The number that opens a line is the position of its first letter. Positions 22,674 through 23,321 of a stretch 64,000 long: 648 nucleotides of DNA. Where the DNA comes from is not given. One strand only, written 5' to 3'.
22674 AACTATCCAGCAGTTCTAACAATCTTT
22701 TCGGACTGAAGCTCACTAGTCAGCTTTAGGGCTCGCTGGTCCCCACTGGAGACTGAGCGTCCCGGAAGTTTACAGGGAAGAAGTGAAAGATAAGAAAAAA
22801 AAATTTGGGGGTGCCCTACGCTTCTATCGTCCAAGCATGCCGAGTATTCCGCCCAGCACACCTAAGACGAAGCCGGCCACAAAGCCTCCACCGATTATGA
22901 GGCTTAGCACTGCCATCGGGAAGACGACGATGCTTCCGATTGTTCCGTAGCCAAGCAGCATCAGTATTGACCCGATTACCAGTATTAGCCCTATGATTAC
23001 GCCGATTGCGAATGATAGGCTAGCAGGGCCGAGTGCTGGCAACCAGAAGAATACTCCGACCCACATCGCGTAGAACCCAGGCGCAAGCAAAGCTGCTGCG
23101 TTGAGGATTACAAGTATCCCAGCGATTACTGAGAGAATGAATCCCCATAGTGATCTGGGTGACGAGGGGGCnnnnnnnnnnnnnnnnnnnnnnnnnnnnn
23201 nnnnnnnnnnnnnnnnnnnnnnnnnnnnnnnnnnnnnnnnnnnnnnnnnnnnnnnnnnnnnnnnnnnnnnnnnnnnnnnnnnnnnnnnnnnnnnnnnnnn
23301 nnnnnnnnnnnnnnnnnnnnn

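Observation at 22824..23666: Two paralogous zinc-ribbon + B-box-like proteins bracket the ubiquitin operon and are candidate E3s or adaptors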

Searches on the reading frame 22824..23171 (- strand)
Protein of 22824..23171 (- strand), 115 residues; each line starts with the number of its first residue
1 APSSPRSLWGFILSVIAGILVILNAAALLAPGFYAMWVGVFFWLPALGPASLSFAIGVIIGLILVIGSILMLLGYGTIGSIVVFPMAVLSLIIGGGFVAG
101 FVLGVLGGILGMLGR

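Call 73: search_protein_families(library=pfam, proteins=[window:22824-23171:-], max_evalue=10)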
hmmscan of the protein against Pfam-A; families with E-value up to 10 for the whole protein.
window:22824-23171:- (115 aa): 1 family
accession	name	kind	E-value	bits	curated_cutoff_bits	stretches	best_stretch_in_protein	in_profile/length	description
PF19609.4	DUF6114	-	3.7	8.7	27.9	0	6-111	8-102/106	Family of unknown function (DUF6114)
